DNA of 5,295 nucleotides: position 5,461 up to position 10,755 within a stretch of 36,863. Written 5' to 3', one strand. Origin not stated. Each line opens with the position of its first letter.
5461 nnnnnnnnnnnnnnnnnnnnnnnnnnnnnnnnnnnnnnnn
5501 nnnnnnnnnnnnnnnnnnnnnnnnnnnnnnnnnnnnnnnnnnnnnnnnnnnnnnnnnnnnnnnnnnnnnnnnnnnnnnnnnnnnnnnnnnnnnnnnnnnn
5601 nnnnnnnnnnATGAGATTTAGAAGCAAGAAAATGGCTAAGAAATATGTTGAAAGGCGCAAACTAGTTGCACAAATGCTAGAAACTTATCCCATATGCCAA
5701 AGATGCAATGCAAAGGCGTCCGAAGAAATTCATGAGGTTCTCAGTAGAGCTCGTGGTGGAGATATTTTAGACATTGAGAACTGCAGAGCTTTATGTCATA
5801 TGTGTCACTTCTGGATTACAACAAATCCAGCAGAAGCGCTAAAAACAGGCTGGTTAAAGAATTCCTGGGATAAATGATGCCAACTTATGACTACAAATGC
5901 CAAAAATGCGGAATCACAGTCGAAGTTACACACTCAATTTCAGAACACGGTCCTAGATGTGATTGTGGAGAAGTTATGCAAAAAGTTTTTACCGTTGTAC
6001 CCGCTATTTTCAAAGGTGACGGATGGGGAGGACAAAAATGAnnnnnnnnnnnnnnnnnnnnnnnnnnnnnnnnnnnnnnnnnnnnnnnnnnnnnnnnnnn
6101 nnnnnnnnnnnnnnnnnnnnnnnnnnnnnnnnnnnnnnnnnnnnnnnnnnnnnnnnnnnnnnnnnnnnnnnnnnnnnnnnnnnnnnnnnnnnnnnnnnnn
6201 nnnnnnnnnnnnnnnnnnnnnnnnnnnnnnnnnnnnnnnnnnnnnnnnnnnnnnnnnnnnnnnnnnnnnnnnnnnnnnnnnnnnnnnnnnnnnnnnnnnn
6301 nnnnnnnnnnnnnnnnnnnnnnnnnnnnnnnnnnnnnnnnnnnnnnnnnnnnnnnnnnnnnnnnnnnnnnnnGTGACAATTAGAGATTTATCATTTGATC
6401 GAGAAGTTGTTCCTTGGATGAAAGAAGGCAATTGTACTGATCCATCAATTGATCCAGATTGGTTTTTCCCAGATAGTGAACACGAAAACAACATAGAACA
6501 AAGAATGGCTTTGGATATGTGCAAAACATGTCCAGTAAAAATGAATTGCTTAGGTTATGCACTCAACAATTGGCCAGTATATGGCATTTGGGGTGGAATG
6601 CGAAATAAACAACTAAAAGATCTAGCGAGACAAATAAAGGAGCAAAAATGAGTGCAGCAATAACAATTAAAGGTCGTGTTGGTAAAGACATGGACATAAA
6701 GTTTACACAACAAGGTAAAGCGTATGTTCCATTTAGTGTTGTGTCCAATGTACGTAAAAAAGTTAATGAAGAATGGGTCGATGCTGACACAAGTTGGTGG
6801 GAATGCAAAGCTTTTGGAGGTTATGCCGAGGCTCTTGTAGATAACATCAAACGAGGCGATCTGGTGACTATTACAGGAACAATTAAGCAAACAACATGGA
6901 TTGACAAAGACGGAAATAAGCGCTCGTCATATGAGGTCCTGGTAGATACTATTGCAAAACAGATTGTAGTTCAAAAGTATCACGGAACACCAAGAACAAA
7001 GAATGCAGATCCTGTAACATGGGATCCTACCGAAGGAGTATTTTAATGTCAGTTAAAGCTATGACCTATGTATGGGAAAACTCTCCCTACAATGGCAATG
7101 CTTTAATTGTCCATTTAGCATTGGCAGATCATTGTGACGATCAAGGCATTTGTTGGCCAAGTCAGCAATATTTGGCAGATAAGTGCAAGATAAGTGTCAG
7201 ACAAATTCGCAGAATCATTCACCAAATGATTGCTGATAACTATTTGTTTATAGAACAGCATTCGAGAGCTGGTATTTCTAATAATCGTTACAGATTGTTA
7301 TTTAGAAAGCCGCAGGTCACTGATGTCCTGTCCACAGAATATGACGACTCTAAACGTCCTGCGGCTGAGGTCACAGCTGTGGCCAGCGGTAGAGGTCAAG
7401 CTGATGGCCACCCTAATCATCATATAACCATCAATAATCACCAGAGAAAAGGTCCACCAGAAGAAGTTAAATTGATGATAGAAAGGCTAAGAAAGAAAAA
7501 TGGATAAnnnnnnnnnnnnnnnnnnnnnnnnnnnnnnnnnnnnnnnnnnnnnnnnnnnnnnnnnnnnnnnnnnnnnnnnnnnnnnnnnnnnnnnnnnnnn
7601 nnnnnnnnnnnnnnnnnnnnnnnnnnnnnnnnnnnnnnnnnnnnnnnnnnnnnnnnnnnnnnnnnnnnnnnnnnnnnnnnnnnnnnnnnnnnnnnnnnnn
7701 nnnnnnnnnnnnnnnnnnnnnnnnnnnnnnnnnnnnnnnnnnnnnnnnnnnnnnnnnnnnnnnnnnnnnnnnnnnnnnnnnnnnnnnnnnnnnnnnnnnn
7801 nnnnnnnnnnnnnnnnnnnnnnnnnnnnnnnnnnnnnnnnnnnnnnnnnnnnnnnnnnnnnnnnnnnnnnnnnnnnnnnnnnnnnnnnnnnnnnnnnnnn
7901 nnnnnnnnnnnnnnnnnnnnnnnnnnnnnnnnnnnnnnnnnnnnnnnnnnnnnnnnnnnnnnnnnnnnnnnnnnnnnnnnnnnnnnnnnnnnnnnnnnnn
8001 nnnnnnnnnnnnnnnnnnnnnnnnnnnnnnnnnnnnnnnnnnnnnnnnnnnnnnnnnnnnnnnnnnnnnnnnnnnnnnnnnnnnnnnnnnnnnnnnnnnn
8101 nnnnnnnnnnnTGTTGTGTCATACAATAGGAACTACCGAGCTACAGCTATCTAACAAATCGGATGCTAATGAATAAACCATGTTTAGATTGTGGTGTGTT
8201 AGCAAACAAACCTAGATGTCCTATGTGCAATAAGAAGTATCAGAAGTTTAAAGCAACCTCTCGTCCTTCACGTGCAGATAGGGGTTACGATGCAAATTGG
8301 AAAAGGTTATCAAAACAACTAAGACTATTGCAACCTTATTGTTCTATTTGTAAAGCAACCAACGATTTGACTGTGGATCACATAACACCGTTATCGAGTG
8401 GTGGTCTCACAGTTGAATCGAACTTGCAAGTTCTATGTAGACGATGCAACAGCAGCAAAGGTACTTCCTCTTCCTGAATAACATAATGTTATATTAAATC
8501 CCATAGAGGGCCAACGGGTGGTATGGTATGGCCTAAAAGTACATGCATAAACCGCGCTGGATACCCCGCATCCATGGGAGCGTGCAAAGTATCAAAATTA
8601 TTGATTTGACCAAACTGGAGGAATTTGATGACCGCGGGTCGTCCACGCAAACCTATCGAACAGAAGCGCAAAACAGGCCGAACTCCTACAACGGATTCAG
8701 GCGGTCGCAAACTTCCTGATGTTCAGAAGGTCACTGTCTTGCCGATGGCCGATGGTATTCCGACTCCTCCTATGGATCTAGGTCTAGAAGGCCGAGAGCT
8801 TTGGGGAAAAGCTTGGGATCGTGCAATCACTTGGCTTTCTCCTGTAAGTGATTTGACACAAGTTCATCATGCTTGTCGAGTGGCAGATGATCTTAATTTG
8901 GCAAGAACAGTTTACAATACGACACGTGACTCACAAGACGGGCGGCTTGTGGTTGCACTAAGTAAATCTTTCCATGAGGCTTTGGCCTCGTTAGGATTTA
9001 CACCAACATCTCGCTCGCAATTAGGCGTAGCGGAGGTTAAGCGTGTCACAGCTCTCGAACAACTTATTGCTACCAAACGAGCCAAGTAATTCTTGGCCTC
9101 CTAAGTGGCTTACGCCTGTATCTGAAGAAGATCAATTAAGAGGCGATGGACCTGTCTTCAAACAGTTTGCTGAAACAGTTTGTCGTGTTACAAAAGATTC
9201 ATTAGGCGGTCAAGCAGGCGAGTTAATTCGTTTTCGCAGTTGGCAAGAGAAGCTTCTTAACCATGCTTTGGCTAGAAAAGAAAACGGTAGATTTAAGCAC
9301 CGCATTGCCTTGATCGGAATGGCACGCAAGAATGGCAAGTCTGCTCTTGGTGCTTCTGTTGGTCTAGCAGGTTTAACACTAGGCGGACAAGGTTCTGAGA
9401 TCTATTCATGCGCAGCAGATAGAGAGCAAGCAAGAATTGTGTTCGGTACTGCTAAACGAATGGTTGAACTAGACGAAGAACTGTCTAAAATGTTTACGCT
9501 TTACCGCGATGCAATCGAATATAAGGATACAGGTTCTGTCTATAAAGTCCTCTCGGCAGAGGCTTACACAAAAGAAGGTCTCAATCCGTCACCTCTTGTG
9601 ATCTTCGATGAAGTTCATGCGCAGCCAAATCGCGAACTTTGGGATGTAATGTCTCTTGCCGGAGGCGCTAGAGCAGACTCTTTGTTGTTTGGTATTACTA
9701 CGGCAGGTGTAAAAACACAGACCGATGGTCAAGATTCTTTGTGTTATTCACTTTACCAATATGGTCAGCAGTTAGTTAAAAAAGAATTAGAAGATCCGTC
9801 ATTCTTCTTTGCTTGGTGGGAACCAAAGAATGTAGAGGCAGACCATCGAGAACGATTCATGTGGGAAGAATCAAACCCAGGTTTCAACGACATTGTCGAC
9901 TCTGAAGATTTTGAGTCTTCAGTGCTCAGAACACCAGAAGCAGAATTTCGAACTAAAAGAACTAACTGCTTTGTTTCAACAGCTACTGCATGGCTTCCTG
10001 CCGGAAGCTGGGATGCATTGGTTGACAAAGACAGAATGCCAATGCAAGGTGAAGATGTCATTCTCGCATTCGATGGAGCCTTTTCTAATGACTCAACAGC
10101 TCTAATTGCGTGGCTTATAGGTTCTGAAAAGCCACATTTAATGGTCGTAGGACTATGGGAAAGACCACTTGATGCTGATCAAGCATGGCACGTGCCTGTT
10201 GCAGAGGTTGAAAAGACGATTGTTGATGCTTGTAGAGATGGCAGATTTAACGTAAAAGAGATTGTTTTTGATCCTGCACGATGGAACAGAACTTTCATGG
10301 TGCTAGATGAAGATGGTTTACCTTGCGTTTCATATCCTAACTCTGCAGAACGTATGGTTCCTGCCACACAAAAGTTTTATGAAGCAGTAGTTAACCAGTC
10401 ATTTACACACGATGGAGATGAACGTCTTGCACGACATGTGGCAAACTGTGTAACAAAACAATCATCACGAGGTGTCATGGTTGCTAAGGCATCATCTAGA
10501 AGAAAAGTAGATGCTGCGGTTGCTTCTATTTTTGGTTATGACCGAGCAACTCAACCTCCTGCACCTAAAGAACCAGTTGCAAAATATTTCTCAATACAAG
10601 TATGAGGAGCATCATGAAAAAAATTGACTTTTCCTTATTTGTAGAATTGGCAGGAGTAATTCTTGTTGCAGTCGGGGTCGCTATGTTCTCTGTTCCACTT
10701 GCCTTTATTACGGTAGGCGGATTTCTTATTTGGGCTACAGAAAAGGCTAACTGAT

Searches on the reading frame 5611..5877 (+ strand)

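Call 39: search_protein_families(library=pfam, proteins=[window:5611-5877:+], max_evalue=0.01)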
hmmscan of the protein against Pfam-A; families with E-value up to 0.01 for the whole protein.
window:5611-5877:+ (88 aa): 1 family
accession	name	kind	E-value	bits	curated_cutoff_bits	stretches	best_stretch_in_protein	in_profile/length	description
PF01844.29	HNH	-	0.00011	22.7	21.4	1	29-66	1-41/47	HNH endonuclease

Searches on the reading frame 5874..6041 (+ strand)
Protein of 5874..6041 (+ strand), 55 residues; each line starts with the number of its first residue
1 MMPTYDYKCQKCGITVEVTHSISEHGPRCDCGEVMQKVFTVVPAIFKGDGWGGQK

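Call 39: search_protein_families(library=pfam, proteins=[window:5874-6041:+], max_evalue=0.01)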
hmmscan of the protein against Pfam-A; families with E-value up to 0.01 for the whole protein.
window:5874-6041:+ (55 aa): 1 family
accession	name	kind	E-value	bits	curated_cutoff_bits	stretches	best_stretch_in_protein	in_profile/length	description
PF09723.15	Zn_ribbon_8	-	1.5e-09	38.2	34.4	1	2-38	1-40/41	Zinc ribbon domain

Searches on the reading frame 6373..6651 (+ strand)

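Call 40: search_protein_families(library=pfam, proteins=[window:6373-6651:+], max_evalue=0.01)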
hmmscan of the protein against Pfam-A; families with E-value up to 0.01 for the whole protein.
window:6373-6651:+ (92 aa): 2 families
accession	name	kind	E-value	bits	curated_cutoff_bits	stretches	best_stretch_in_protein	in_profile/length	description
PF02467.21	Whib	-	1.7e-15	57.8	23.6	1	15-80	1-61/65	Transcription factor WhiB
PF07627.16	PSCyt3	-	0.0098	16.6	27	0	37-73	58-94/98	Protein of unknown function (DUF1588)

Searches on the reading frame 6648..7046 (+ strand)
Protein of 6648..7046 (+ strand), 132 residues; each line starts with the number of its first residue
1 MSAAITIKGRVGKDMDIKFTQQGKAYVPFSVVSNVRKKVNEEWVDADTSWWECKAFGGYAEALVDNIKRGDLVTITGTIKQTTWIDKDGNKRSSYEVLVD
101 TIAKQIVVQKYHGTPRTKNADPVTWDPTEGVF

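Call 40: search_protein_families(library=pfam, proteins=[window:6648-7046:+], max_evalue=0.01)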
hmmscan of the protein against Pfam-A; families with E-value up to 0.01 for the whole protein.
window:6648-7046:+ (132 aa): 2 families
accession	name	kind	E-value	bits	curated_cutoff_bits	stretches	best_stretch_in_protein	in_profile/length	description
PF00436.31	SSB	-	1e-21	77.3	26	1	5-102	4-101/104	Single-strand binding protein family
PF01336.31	tRNA_anti-codon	-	0.00015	22.1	27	1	48-102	26-72/75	OB-fold nucleic acid binding domain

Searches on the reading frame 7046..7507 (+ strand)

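Call 40: search_protein_families(library=pfam, proteins=[window:7046-7507:+], max_evalue=0.01)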
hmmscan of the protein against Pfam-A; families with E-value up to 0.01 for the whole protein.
window:7046-7507:+ (153 aa): 2 families
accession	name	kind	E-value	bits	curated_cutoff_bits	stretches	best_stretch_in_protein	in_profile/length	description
PF13730.12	HTH_36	-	6.8e-12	45.4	25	1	16-67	4-55/55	Helix-turn-helix domain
PF21984.2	DnaD_N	-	1.6e-06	28.7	27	1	29-84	27-83/101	DnaD N-terminal domain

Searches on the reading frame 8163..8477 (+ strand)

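Call 40: search_protein_families(library=pfam, proteins=[window:8163-8477:+], max_evalue=0.01)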
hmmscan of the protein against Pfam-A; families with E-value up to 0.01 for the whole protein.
window:8163-8477:+ (104 aa): 3 families
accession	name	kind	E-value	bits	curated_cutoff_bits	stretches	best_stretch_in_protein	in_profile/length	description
PF01844.29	HNH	-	7.4e-13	48.9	21.4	1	60-101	1-46/47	HNH endonuclease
PF14279.12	HNH_5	-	2e-12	47.3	27.5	1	59-101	3-45/56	HNH endonuclease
PF02945.21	Endonuclease_7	-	0.0046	17.3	23.6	0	40-101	6-65/82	Recombination endonuclease VII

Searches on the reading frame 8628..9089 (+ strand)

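Call 40: search_protein_families(library=pfam, proteins=[window:8628-9089:+], max_evalue=0.01)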
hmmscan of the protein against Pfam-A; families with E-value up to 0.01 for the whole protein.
window:8628-9089:+ (153 aa): 1 family
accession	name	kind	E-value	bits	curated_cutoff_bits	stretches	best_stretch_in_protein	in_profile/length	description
PF23931.1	Terminase_6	-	2.7e-06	28.2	27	1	65-150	7-92/96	Terminase small subunit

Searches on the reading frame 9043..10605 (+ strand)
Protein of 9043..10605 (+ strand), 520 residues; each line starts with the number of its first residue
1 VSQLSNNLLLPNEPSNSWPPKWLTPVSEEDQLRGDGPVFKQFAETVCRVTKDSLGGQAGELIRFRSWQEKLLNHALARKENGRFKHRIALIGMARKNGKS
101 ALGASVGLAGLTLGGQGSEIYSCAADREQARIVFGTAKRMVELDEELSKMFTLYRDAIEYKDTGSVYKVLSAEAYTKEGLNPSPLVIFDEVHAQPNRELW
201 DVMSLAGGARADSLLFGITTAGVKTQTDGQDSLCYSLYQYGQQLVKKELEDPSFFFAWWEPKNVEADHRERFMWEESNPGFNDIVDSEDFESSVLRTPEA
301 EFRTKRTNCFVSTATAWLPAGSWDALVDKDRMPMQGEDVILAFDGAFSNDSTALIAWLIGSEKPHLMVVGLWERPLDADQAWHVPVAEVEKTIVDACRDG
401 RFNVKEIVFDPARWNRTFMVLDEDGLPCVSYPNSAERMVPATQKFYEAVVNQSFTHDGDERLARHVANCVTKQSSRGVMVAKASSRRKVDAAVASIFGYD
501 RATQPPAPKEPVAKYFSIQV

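Call 41: search_dna_similar(query=window:9043-10605:+, collection=phages, mode=protein, max_rows=15)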
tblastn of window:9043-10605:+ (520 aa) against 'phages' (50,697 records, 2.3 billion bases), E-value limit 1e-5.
Records with a match: 3123; places in all: 3127; records where one place covers at least 80% of the query: 1194.
Best place of each record, by identity: <60% 3123.
By first word of the organism name: Mycobacterium 764; Microbacterium 239; Gordonia 227; Streptomyces 209; Vibrio 203; Arthrobacter 190; Staphylococcus 183; Streptococcus 174; Enterococcus 130; Paenibacillus 110; and 93 more.
By host as written in the record: Mycobacterium smegmatis mc2 155 551; - 243; Gordonia terrae 3612 167; Microbacterium foliorum NRRL B-24224 146; Mycobacterium smegmatis mc#155 107; Arthrobacter sp. ATCC 21022 79; Microbacterium foliorum NRRL B-24224 SEA 66; Staphylococcus aureus 58; and 628 more.
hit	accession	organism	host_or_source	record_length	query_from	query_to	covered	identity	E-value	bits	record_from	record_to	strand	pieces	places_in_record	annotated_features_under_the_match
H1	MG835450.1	Pontimonas phage phiPsal1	Pontimonas salivibrio CL-TW6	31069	21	502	93%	47.8%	2e-132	429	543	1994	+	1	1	large terminase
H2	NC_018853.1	Streptomyces phage TG1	Streptomyces avermitilis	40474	35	498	89%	38.7%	4e-82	284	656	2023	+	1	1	terminase large subunit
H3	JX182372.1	Streptomyces phage TG1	Streptomyces avermitilis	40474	35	498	89%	38.7%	4e-82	284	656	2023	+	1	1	terminase large subunit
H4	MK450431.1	Streptomyces phage Lilbooboo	Streptomyces griseus ATCC 10137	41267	35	498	89%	38.2%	6e-81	281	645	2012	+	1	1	2: terminase large subunit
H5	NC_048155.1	Streptomyces phage Lilbooboo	Streptomyces griseus ATCC 10137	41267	35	498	89%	38.2%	6e-81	281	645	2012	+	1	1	2: terminase large subunit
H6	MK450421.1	Streptomyces phage Vash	Streptomyces griseus ATCC 10137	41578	35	498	89%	37.8%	2e-80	279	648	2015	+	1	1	2: terminase large subunit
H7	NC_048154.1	Streptomyces phage Vash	Streptomyces griseus ATCC 10137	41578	35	498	89%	37.8%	2e-80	279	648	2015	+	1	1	2: terminase large subunit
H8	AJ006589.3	Lomovskayavirus C31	-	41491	41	498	88%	38.0%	3e-82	285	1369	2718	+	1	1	33: gp33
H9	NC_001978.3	Lomovskayavirus C31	-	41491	41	498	88%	38.0%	3e-82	285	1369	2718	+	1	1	33: terminase large subunit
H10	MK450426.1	Streptomyces phage Euratis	Streptomyces griseus ATCC 10137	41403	41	498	88%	37.5%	2e-79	277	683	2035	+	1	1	2: terminase large subunit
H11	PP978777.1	Streptomyces phage Samora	Streptomyces baarnensis NRRL B-2842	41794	35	498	89%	36.8%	1e-77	271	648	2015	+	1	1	2: terminase large subunit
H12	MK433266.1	Streptomyces phage Shawty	Streptomyces platensis MJ1A1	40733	41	498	88%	37.3%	2e-80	280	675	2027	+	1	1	2: terminase large subunit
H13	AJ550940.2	Lomovskayavirus BT1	-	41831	41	498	88%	37.1%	3e-80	279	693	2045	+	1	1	33: gp33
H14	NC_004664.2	Streptomyces phage phiBT1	Streptomyces lividans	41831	41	498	88%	37.1%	3e-80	279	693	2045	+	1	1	33: terminase large subunit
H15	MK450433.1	Streptomyces phage Sebastisaurus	Streptomyces xanthochromogenes NRRL ...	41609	35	498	89%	36.5%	7e-80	278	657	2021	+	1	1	2: terminase large subunit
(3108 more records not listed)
